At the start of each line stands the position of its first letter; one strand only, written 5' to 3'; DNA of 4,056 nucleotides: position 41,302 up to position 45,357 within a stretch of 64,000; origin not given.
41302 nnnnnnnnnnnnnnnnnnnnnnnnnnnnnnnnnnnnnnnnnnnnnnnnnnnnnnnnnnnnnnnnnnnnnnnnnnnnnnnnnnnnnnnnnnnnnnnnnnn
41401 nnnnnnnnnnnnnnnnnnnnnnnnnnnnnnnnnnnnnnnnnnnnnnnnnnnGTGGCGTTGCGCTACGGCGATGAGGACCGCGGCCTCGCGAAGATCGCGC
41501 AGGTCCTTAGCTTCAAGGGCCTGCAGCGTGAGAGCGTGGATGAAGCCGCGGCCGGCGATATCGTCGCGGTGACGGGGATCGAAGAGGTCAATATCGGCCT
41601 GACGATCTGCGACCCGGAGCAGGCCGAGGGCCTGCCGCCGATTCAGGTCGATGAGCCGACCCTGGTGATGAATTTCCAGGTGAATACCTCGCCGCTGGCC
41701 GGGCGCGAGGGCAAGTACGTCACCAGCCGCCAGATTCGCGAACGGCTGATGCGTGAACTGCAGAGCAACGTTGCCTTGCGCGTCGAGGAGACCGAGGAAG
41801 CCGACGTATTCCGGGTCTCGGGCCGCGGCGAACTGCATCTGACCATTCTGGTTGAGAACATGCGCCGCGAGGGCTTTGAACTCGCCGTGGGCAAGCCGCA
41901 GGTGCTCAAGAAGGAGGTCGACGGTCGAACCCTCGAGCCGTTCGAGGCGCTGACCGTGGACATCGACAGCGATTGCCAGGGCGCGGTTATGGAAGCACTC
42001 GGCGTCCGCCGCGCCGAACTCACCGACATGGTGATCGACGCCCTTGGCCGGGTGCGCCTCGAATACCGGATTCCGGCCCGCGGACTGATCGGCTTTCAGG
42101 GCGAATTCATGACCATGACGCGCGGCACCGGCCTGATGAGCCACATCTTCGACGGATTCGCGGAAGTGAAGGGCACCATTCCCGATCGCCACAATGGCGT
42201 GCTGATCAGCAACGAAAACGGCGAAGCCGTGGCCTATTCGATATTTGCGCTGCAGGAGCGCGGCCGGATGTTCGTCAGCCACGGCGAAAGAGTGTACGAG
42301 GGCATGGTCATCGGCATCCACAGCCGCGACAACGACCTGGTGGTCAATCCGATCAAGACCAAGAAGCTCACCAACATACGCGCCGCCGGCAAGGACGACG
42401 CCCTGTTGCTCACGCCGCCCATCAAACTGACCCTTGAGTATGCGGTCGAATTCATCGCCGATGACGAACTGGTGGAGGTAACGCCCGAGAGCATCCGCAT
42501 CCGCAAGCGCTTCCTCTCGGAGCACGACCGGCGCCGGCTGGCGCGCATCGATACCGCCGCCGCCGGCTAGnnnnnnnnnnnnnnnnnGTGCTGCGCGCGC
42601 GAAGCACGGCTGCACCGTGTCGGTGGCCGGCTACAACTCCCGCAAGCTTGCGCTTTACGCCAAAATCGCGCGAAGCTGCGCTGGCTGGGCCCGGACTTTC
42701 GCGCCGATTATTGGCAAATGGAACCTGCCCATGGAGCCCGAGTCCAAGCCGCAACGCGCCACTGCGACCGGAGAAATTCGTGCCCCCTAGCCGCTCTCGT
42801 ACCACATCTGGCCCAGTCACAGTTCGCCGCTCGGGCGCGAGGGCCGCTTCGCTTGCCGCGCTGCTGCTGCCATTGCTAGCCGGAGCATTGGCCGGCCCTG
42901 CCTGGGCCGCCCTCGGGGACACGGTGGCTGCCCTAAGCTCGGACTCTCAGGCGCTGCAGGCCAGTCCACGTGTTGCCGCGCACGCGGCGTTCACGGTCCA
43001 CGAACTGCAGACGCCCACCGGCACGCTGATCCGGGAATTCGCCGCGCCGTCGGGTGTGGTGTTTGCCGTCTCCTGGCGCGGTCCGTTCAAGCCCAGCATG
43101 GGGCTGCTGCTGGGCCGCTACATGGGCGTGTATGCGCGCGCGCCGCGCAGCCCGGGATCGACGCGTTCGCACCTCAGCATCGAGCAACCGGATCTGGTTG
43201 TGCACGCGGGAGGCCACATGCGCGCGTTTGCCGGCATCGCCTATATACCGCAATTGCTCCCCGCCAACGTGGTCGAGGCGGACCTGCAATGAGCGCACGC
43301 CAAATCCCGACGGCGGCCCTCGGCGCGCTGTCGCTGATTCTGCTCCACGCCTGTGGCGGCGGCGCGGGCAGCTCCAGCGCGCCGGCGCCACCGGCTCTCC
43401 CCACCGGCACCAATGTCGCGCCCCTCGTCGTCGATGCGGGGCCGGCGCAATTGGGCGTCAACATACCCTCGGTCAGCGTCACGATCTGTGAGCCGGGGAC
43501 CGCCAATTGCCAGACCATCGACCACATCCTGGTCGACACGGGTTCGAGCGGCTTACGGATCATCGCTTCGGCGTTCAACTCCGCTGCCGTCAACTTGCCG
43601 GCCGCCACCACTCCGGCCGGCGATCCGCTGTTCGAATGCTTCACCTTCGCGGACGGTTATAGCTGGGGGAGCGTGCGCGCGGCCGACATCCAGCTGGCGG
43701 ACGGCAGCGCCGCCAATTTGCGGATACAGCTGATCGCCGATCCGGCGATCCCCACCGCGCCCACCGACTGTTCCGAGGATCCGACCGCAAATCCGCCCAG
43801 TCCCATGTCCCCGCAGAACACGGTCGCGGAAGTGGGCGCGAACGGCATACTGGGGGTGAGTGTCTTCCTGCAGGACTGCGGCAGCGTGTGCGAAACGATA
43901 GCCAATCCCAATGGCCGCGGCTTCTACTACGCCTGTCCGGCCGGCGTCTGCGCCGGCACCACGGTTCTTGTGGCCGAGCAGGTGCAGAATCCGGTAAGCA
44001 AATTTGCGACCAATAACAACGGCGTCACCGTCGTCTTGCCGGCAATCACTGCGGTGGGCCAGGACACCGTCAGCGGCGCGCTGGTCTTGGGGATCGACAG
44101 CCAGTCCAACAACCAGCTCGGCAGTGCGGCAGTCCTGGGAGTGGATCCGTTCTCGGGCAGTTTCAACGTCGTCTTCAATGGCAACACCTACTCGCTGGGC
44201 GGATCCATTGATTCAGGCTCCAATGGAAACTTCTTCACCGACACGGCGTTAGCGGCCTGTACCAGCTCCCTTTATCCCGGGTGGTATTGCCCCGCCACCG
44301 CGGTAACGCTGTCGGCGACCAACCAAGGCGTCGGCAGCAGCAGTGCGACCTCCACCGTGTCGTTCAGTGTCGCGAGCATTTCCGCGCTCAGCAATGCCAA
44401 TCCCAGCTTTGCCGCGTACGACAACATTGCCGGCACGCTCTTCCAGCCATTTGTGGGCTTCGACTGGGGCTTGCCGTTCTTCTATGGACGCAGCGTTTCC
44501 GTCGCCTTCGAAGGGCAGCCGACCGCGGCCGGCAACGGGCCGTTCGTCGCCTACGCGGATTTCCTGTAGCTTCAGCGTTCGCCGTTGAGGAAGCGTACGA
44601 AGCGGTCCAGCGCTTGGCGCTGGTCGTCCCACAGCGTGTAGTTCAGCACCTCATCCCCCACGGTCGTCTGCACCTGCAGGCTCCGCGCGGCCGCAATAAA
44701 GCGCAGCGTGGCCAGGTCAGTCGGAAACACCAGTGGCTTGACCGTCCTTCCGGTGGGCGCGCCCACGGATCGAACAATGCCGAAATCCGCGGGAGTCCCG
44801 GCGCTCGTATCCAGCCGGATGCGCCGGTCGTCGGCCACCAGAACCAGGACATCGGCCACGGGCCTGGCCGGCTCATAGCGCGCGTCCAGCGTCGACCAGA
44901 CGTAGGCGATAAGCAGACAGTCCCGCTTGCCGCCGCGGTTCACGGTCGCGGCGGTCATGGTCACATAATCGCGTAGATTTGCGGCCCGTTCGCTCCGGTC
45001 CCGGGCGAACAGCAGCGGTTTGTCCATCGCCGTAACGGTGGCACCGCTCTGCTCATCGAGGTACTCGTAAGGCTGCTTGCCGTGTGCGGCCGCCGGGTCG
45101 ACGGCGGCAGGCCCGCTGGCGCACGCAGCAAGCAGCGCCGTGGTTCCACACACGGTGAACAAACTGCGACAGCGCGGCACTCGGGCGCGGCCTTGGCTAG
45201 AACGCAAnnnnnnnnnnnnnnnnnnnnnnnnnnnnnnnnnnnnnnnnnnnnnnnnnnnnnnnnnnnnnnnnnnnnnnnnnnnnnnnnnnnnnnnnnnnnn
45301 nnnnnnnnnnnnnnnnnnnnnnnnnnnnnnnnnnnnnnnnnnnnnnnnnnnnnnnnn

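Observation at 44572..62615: Candidate undescribed trans-envelope electron-transfer system: NOX-like di-haem membrane protein, 21-haem relay, ~75-haem giant cytochrome and SPOR/TPR barrel, with its own CcmI and a divergent Fe-S flavoprotein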

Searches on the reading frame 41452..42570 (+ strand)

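Call 98: search_protein_families(library=pfam, proteins=[window:41452-42570:+], max_evalue=0.01)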
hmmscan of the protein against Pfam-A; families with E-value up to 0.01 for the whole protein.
window:41452-42570:+ (372 aa): 5 families
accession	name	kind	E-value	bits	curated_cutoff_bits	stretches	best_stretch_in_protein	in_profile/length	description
PF21018.2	BipA_C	-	8.3e-48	161.2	23.8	1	248-356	1-109/110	TypA/BipA C-terminal domain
PF00679.30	EFG_C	-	8.2e-23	80.7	27.9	1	160-246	2-88/89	Elongation factor G C-terminus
PF03144.31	GTP_EFTU_D2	-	2.8e-06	28.1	30.3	1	13-53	33-73/73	Elongation factor Tu domain 2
PF14492.12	EFG_III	-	4.2e-06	27.2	27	1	93-145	19-72/75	Elongation Factor G, domain III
PF22042.2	EF-G_D2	-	0.00017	22.1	27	1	14-53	42-82/84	Elongation factor G domain 2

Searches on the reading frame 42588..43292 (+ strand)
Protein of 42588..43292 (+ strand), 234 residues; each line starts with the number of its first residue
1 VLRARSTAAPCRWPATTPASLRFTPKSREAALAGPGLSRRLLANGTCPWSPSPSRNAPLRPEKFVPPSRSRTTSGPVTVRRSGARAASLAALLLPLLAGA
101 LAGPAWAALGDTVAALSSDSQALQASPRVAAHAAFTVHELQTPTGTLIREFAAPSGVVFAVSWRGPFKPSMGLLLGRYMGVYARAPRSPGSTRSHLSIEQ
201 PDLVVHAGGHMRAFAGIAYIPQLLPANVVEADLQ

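Call 98: search_protein_families(library=pfam, proteins=[window:42588-43292:+], max_evalue=0.01)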
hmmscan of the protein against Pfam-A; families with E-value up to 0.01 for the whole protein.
window:42588-43292:+ (234 aa): 1 family
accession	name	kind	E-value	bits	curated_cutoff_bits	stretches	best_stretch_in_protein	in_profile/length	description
PF11005.13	DUF2844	-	1.5e-33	115.9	22.4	1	105-231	1-128/130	Protein of unknown function (DUF2844)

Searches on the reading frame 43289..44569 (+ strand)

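Call 4: search_protein_families(library=pfam, proteins=[window:43289-44569:+], max_evalue=0.01)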
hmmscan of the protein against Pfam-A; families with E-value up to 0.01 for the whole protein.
window:43289-44569:+ (426 aa): 1 family
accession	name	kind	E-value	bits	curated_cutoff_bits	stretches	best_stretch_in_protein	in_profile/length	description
PF11925.13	DUF3443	-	5.6e-116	387.9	25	1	40-422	3-367/367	Protein of unknown function (DUF3443)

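Call 5: search_protein_families(library=ncbifam, proteins=[window:43289-44569:+], max_evalue=0.01)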
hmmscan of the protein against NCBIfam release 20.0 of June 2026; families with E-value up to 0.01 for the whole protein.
window:43289-44569:+ (426 aa): 1 family
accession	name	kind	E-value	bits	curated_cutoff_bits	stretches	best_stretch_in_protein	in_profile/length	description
NF041253.1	blaPenN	exception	0.0042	16.6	600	1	120-158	128-166/304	PEN-N family class A beta-lactamase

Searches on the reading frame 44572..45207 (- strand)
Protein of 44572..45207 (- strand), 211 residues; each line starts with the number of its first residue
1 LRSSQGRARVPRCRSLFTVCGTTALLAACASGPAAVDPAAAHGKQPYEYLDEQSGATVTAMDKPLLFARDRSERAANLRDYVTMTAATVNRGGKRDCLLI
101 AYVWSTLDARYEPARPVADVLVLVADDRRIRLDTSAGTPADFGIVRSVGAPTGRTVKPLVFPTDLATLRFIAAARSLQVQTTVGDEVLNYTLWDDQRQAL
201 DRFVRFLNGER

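Call 4: search_protein_families(library=pfam, proteins=[window:44572-45207:-], max_evalue=0.01)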
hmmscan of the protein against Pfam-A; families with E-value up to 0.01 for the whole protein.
window:44572-45207:- (211 aa): 0 families

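Call 5: search_protein_families(library=ncbifam, proteins=[window:44572-45207:-], max_evalue=0.01)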
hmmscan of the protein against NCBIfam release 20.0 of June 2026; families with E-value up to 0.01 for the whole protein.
window:44572-45207:- (211 aa): 0 families
